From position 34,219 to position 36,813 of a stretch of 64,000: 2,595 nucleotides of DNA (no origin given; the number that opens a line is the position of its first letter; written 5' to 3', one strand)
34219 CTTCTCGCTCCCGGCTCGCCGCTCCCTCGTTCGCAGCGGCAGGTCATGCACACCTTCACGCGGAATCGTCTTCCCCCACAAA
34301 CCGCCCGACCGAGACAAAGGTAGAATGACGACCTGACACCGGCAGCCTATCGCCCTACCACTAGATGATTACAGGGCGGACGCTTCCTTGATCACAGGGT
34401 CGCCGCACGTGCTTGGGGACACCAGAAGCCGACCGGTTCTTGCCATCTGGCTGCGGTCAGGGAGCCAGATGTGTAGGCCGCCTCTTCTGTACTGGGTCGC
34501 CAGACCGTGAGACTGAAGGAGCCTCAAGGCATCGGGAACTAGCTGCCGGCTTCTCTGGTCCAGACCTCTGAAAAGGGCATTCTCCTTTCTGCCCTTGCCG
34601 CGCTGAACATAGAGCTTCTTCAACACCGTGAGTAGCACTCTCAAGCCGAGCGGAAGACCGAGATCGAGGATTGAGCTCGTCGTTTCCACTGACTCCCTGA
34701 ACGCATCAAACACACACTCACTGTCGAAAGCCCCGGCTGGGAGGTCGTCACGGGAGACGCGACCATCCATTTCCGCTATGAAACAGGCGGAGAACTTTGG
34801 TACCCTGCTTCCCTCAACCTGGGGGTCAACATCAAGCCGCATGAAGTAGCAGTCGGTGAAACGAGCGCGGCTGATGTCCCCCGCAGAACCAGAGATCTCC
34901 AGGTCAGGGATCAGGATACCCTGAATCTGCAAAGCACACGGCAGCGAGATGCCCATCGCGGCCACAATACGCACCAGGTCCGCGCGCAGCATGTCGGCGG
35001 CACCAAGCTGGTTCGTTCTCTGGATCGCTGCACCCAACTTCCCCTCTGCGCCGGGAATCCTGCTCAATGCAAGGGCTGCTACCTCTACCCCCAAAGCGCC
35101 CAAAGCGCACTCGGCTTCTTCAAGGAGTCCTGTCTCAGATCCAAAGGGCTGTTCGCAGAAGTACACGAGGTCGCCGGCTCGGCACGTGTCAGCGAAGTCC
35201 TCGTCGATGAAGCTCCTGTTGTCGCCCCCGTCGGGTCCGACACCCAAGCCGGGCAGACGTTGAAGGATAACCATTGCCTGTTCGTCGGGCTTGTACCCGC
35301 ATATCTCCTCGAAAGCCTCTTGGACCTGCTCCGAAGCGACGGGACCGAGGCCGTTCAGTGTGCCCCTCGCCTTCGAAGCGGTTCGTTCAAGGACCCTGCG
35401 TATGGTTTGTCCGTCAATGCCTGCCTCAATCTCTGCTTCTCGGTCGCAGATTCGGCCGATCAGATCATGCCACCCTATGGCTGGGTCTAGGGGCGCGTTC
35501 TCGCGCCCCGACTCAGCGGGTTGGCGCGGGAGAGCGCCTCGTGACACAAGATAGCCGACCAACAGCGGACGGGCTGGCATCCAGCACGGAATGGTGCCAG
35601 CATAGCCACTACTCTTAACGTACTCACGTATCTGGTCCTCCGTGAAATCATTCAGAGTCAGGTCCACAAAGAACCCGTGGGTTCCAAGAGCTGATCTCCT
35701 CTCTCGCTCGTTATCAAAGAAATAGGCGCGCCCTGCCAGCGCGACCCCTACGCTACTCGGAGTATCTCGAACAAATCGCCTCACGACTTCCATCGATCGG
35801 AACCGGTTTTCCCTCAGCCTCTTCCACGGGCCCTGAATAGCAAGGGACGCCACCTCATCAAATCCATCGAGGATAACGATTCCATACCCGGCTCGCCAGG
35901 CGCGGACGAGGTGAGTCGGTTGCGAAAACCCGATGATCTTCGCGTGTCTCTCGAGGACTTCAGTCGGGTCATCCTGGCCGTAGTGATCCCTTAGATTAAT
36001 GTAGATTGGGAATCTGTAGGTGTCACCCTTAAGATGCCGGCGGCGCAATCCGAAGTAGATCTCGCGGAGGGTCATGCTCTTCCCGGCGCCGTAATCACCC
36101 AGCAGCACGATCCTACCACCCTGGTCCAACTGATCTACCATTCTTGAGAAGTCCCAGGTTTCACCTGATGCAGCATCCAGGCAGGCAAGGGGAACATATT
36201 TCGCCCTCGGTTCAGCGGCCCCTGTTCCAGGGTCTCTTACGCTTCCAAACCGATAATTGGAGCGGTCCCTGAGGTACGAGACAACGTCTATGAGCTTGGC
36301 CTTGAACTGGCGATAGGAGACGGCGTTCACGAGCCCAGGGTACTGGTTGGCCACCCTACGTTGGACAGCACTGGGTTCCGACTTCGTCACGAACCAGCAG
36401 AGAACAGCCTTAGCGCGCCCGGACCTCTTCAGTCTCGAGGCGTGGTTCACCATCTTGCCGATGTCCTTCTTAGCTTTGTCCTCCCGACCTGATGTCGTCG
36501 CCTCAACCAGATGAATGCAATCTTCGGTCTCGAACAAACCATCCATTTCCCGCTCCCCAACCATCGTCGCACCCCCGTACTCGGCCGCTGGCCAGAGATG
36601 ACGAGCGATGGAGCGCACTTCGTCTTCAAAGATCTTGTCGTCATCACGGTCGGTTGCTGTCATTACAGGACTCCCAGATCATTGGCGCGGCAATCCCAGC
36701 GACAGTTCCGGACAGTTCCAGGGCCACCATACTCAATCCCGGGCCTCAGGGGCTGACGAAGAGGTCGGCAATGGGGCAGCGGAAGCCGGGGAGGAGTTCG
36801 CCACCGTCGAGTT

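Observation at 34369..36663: Solo STAND/NACHT NTPase with a PD-(D/E)xK-like N-terminal module and an unassignable ~380-aa C-terminal domain: candidate single-gene immune sensor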

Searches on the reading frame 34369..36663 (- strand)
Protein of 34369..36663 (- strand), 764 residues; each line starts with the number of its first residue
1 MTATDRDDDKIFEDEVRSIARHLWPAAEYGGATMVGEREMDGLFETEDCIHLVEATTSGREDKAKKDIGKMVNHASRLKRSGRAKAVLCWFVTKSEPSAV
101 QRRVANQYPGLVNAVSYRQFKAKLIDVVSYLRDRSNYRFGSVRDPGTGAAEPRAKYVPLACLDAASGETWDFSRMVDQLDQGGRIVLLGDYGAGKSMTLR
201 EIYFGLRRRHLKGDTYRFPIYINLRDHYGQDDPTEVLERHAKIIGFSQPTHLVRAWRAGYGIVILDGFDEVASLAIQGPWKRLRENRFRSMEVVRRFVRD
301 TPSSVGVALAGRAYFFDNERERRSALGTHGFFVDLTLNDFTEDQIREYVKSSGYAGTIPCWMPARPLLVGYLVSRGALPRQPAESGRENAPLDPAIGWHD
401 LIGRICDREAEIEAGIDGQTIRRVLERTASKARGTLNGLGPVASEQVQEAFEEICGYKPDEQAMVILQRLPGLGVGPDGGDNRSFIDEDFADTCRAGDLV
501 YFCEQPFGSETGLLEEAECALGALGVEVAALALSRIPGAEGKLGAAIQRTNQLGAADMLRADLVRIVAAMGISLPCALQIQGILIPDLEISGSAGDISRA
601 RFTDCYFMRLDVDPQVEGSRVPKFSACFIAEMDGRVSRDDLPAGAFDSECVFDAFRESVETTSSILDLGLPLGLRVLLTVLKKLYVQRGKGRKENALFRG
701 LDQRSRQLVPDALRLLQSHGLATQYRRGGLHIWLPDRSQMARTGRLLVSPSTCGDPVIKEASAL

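Call 3: search_protein_families(library=pfam, proteins=[window:34369-36663:-], max_evalue=1)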
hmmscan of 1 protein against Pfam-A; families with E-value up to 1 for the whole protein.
window:34369-36663:- (764 aa): 2 families
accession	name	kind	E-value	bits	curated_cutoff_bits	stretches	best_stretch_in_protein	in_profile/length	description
PF05729.18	NACHT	-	3.3e-08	34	26.7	1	185-280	3-100/167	NACHT domain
PF20720.3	nSTAND3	-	0.073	13.2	27.2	1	169-209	4-44/155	Novel STAND NTPase 3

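Call 4: search_protein_families(library=padloc, proteins=[window:34369-36663:-], max_evalue=1)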
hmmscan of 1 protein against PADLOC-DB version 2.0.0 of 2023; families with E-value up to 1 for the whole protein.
window:34369-36663:- (764 aa): 2 families
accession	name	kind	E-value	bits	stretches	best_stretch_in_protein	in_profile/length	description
PDLC04140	mad8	-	0.025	12.1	1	173-210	18-55/314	mads_8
PDLC01530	Csx24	-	0.031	12.6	1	533-584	8-57/149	CAS-III-D; effector_UNK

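Call 5: search_protein_families(library=ncbifam, proteins=[window:34369-36663:-], max_evalue=1)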
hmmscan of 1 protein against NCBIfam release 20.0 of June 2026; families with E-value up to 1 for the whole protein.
window:34369-36663:- (764 aa): 0 families

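Call 6: find_homologous_proteins(query=window:34369-36663:-, max_evalue=0.001)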
Query window:34369-36663:- (764 aa): 928 proteins with E <= 0.001 among 8000 candidates; the best 120 are listed.
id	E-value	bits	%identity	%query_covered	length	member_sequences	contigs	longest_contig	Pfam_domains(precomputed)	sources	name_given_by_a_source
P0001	0.0e+0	1743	100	100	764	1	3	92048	PF05729.19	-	-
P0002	5.4e-269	913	52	100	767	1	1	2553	PF05729.19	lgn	-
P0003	5.2e-265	899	52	100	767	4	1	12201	PF05729.19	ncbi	-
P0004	7.0e-265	899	53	100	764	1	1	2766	PF05729.19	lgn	-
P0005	3.6e-264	897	52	99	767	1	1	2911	PF05729.19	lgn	-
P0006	3.9e-264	897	52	100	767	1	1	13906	PF05729.19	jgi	jgi:hypothetical protein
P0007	6.0e-264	896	53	100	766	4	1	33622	PF05729.19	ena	-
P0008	1.1e-262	892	51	99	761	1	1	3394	PF05729.19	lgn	-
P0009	1.6e-262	891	51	100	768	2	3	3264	PF05729.19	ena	-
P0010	2.7e-262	891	52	100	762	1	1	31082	PF05729.19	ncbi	-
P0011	5.7e-262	889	52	99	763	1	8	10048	PF05729.19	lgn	-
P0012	6.6e-262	889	52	100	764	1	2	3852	PF05729.19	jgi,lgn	-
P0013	1.8e-261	888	52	100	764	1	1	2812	PF05729.19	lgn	-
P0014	1.8e-261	888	52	100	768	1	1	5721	PF05729.19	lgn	-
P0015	8.7e-261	886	52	99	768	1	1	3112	PF05729.19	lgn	-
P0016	9.5e-261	885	52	99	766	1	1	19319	PF05729.19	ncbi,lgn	-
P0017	1.4e-260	885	52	100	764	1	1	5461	PF05729.19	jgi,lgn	jgi:hypothetical protein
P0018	1.5e-260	885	52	100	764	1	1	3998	PF05729.19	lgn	-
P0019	1.7e-260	885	51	99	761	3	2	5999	PF05729.19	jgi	jgi:hypothetical protein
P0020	1.7e-260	885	52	100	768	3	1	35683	PF05729.19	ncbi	ncbi:MAG: NACHT domain-containing protein [Candidatus Contendobacter sp.]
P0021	5.9e-260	883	51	100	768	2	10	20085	PF05729.19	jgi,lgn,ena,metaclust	metaclust:\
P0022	1.0e-259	882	52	99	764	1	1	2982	PF05729.19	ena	-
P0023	4.1e-259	880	51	100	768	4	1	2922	PF05729.19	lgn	-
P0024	4.2e-259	880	51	100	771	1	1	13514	PF05729.19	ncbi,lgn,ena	-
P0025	8.2e-259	879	52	100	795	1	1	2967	PF05729.19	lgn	-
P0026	9.6e-259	879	52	100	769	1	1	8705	PF05729.19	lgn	-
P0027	9.6e-259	879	51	100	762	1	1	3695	PF05729.19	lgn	-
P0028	9.8e-259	879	52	99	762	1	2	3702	PF05729.19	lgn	-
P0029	2.8e-258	877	51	100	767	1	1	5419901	PF05729.19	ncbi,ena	-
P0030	4.5e-258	877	51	99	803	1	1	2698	PF05729.19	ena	-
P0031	5.9e-258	876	51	100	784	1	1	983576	PF05729.19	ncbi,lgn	-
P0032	7.9e-258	876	53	100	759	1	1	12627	PF05729.19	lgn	-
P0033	1.1e-257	875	52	98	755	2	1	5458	PF05729.19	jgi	-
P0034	1.7e-257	875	51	100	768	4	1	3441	PF05729.19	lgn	-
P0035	2.3e-257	874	51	99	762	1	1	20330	PF05729.19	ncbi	ncbi:MAG: NACHT domain-containing protein [Acidobacteriota bacterium]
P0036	2.6e-257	874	52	99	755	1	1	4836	PF05729.19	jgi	jgi:NACHT domain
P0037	3.7e-256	870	51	100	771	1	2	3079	PF05729.19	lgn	-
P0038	3.8e-256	870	51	100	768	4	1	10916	PF05729.19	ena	-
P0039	4.2e-255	867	51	99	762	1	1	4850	PF05729.19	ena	-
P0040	5.9e-255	866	52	96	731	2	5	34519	PF05729.19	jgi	jgi:hypothetical protein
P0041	5.7e-254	863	50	100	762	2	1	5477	PF05729.19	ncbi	-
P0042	5.9e-254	863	50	100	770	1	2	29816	PF05729.19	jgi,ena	-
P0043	8.9e-254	862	50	100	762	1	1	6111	PF05729.19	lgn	-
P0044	1.4e-253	862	52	99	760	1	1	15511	PF05729.19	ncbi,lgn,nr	ncbi:MAG: NACHT domain-containing protein [Thermoflexales bacterium]|nr:NACHT domain-containing prot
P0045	2.0e-253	861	50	100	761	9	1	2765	PF05729.19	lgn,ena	-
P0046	2.6e-253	861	50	100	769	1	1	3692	PF05729.19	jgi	jgi:NACHT domain-containing protein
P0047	2.8e-253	861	50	100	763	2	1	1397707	PF05729.19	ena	-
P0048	6.6e-253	859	50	100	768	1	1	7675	PF05729.19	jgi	jgi:hypothetical protein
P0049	1.0e-252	859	50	100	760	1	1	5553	PF05729.19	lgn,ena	-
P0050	1.1e-252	859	51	99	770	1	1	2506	PF05729.19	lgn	-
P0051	1.6e-252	858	49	99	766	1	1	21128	PF05729.19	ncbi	-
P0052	1.6e-252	858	51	98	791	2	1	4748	PF05729.19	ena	-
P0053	2.6e-252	857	50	99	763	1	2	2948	PF05729.19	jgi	jgi:NACHT domain-containing protein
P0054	3.1e-252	857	51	100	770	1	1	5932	PF05729.19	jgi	jgi:hypothetical protein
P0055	3.5e-252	857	49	99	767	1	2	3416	PF05729.19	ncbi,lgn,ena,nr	ncbi:MAG TPA: NACHT domain-containing protein [Gammaproteobacteria bacterium]|nr:NACHT domain-contai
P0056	4.2e-252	857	51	99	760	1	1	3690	PF05729.19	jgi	jgi:hypothetical protein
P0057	5.8e-252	856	50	99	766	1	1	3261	PF05729.19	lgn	-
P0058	7.0e-252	856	52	99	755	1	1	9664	PF05729.19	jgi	jgi:NACHT domain-containing protein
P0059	7.3e-252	856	50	100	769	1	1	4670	PF05729.19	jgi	jgi:hypothetical protein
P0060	1.4e-251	855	50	100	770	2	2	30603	PF05729.19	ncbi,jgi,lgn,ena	-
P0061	1.4e-251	855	49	100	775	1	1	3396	PF05729.19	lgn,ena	-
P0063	2.5e-251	854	50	100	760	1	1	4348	PF05729.19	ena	-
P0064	3.0e-251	854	50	100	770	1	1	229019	PF05729.19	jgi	jgi:hypothetical protein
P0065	3.4e-251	854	50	100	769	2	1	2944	PF05729.19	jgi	-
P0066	6.0e-251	853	50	100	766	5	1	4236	PF05729.19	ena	-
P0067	6.6e-251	853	50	100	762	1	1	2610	PF05729.19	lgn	-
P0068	7.0e-251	853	49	99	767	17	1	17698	PF05729.19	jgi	jgi:hypothetical protein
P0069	7.4e-251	853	50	100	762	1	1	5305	PF05729.19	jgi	jgi:NACHT domain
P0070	1.3e-250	852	49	100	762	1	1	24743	PF05729.19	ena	-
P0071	1.3e-250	852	50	100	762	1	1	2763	PF05729.19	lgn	-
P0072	1.4e-250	852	49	100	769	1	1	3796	PF05729.19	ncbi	-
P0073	1.4e-250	852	51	98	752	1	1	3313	PF05729.19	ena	-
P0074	1.5e-250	852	50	100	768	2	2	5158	PF05729.19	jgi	jgi:hypothetical protein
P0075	1.7e-250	851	50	100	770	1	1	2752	PF05729.19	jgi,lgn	jgi:hypothetical protein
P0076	2.0e-250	851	50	99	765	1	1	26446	PF05729.19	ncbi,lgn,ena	-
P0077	2.0e-250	851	51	99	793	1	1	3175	PF05729.19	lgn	-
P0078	2.0e-250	851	51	100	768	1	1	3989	PF05729.19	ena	-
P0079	2.3e-250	851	50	100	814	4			PF05729.19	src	-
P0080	4.5e-250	850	50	100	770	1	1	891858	PF05729.19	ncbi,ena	-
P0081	5.4e-250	850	50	100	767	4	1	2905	PF05729.19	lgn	-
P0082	1.0e-249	849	50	100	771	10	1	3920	PF05729.19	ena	-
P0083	1.9e-249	848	49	99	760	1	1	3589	PF05729.19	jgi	-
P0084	2.9e-249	847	50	99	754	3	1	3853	PF05729.19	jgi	jgi:hypothetical protein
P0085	3.1e-249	847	50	100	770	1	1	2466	PF05729.19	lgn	-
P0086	3.5e-249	847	50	99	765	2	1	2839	PF05729.19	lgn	-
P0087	5.8e-249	846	49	100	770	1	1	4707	PF05729.19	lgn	-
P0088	8.2e-249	846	49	100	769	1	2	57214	PF05729.19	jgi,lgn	jgi:hypothetical protein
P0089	1.0e-248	846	50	99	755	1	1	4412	PF05729.19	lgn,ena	-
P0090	1.1e-248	846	51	99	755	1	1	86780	PF05729.19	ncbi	-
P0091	1.9e-248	845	50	100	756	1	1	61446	PF05729.19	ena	-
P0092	1.9e-248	845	50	100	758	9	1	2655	PF05729.19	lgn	-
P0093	2.1e-248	845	48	99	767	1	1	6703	PF05729.19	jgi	jgi:hypothetical protein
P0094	3.1e-248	844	51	99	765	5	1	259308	PF05729.19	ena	-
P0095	3.7e-248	844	51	99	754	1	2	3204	PF05729.19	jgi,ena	-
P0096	4.9e-248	843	51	99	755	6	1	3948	PF05729.19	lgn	-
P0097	5.9e-248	843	51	99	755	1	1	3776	PF05729.19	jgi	jgi:hypothetical protein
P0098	6.2e-248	843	51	99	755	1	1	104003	PF05729.19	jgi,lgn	jgi:hypothetical protein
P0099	1.1e-247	842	51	99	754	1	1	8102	PF05729.19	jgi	jgi:hypothetical protein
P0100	2.6e-247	841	49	100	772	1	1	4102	PF05729.19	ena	-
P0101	3.5e-247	841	50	100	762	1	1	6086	PF05729.19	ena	-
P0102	3.6e-247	840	50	100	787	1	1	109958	PF05729.19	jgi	jgi:type II secretory pathway predicted ATPase ExeA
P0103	9.1e-247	839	50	100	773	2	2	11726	PF05729.19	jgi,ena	-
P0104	9.2e-247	839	51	99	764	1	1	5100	PF05729.19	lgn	-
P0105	1.5e-246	838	49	100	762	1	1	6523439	PF05729.19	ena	-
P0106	1.6e-246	838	49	100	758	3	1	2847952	PF05729.19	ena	-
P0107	2.7e-246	838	50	99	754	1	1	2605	PF05729.19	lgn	-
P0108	3.4e-246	837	51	96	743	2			PF05729.19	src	-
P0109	3.5e-246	837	51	99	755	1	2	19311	PF05729.19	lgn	-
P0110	4.5e-246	837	50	99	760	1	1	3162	PF05729.19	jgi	-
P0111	7.8e-246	836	49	100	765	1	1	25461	PF05729.19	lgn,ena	-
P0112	1.2e-245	836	50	99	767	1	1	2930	PF05729.19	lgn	-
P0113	1.3e-245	835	51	99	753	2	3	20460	PF05729.19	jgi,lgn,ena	-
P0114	1.6e-245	835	49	100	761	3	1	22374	PF05729.19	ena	-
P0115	1.8e-245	835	50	100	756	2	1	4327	PF05729.19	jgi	-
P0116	4.3e-245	834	51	99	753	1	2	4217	PF05729.19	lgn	-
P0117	5.1e-245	833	50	99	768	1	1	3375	PF05729.19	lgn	-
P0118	5.8e-245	833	49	99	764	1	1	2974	PF05729.19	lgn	-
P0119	5.8e-245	833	48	100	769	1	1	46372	PF05729.19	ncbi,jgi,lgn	ncbi:MAG: NACHT domain-containing protein [Leptospirales bacterium]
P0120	1.2e-244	832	50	100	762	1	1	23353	PF05729.19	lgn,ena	-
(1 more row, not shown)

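Call 7: search_solved_structures(query=window:34369-36663:-, max_evalue=1)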
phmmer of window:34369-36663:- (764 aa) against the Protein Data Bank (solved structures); distinct sequences matched with E-value up to 1: 1.
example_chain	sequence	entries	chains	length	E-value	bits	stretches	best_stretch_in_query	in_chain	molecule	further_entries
1tf1_A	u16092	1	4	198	0.68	11.2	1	266-307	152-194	Negative regulator of allantoin and glyoxylate utilization operons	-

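Call 11: find_encoding_contigs(protein=window:34369-36663:-, flank=10000, max_places=3)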
Protein window:34369-36663:- (764 aa): 5 contigs read that carry it; 3 places shown.
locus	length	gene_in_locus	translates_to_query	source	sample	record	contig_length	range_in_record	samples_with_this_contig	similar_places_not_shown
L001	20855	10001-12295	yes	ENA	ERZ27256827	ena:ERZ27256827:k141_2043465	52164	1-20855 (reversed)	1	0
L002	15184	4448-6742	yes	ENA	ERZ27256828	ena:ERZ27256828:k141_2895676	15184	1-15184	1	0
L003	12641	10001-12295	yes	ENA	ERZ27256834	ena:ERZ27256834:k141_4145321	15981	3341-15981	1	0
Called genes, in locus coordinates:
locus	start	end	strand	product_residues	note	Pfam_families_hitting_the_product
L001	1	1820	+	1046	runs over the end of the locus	PF01011:PQQ (faint), PF13360:PQQ_2, PF07774:EMC1_C (faint), PF13570:Beta-prop_ACSF4, PF13360:PQQ_2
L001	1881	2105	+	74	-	PF16277:DUF4926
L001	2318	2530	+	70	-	-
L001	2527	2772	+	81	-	PF02604:PhdYeFM_antitox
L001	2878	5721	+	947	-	PF00270:DEAD, PF00271:Helicase_C (weak), PF22982:WHD_HRQ1, PF09369:MZB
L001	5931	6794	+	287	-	PF02522:Antibiotic_NAT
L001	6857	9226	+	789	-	PF00270:DEAD, PF00271:Helicase_C, PF22982:WHD_HRQ1, PF09369:MZB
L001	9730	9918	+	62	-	-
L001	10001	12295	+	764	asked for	PF05729:NACHT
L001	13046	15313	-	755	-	PF01738:DLH, PF00561:Abhydrolase_1 (faint), PF00326:Peptidase_S9 (faint)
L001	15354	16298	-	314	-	-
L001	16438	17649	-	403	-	PF01408:GFO_IDH_MocA, PF02894:GFO_IDH_MocA_C, PF22725:GFO_IDH_MocA_C3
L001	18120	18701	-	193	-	PF13424:TPR_12 (faint), PF13428:TPR_14 (faint), PF00515:TPR_1 (faint), PF13181:TPR_8 (faint), PF13371:TPR_9 (faint), PF13414:TPR_11 (faint), PF13432:TPR_16 (weak), PF07719:TPR_2 (weak)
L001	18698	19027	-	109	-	-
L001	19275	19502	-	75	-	-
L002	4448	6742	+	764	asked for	PF05729:NACHT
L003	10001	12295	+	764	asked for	PF05729:NACHT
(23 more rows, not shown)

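Call 12: find_encoding_contigs(protein=P0029, flank=10000, max_places=1)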
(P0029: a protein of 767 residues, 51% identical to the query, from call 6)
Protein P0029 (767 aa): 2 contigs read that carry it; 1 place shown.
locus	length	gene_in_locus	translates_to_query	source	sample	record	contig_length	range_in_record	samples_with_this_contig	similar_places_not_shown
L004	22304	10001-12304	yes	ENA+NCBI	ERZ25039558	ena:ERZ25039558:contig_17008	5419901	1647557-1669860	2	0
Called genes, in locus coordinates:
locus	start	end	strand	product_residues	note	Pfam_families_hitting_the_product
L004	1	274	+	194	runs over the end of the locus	PF03162:Y_phosphatase2, PF13350:Y_phosphatase3 (weak), PF22741:PTP-NADK, PF22784:PTP-SAK, PF22785:Tc-R-P, PF00782:DSPc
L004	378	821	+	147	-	-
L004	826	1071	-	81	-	-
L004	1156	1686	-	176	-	-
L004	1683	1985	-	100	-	PF08681:TacA1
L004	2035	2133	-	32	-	-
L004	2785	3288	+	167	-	-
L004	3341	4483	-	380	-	PF00589:Phage_integrase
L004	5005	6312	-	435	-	PF13481:AAA_25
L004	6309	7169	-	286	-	-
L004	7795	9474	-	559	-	-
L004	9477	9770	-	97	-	-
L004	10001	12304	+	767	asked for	PF05729:NACHT (weak)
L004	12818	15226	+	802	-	PF13588:HSDR_N_2 (weak), PF04313:HSDR_N (weak), PF00270:DEAD, PF04851:ResIII, PF18766:SWI2_SNF2, PF00271:Helicase_C (weak)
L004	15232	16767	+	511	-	PF02384:N6_Mtase, PF01170:UPF0020, PF07669:Eco57I (weak)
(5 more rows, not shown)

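Call 13: find_encoding_contigs(protein=P0105, flank=10000, max_places=1)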
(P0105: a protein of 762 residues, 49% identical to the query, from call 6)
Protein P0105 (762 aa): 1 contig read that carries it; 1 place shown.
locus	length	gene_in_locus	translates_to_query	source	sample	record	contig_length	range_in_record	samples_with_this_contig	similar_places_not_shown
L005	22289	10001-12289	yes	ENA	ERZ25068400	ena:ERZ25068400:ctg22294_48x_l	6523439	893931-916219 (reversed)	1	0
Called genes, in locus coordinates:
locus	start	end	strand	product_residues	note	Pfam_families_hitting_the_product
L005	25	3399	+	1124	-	PF18731:HEPN_Swt1, PF04465:DUF499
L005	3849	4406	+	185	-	PF12100:DUF3576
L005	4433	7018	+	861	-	PF00133:tRNA-synt_1, PF01921:tRNA-synt_1f (faint), PF01406:tRNA-synt_1e (faint), PF09334:tRNA-synt_1g, PF13603:tRNA-synt_1_2, PF09334:tRNA-synt_1g (weak), PF00133:tRNA-synt_1, PF08264:Anticodon_1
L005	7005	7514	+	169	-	-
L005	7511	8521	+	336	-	-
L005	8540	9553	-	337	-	-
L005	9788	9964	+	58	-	-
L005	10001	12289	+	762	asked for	PF05729:NACHT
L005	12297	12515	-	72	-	-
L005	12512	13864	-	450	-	PF20695:UbiD_N, PF01977:UbiD, PF20696:UbiD_C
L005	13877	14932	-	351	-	PF05935:Arylsulfotrans (weak), PF14269:Arylsulfotran_2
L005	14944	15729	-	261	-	PF01177:Asp_Glu_race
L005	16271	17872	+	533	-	PF02776:TPP_enzyme_N, PF02775:TPP_enzyme_C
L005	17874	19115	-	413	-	PF07690:MFS_1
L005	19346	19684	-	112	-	PF01863:YgjP-like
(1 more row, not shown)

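Call 14: find_encoding_contigs(protein=P0106, flank=10000, max_places=1)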
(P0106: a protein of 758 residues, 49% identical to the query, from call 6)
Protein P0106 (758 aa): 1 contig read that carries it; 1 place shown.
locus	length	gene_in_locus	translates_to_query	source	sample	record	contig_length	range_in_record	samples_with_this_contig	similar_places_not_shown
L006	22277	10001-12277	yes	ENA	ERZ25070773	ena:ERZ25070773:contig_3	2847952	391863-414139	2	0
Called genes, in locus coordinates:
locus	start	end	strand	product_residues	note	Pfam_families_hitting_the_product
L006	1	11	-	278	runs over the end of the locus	PF03167:UDG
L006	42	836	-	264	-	PF01066:CDP-OH_P_transf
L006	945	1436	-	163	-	PF01842:ACT, PF22629:ACT_AHAS_ss, PF13710:ACT_5, PF10369:ALS_ss_C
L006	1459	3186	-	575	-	PF02776:TPP_enzyme_N, PF00205:TPP_enzyme_M, PF02775:TPP_enzyme_C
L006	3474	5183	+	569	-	PF00587:tRNA-synt_2b, PF04073:tRNA_edit, PF03129:HGTP_anticodon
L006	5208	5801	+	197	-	PF00258:Flavodoxin_1 (weak), PF03358:FMN_red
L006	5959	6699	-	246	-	PF25199:nSTAND_NTPase5 (weak), PF13191:AAA_16 (weak), PF05729:NACHT (faint), PF22688:Hda_lid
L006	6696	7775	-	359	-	PF09839:DUF2066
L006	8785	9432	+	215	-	PF00226:DnaJ (weak)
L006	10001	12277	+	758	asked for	PF05729:NACHT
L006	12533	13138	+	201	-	PF11981:DUF3482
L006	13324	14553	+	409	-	PF00586:AIRS, PF02769:AIRS_C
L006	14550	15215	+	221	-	PF00551:Formyl_trans_N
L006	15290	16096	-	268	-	PF00588:SpoU_methylase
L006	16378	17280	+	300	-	PF00459:Inositol_P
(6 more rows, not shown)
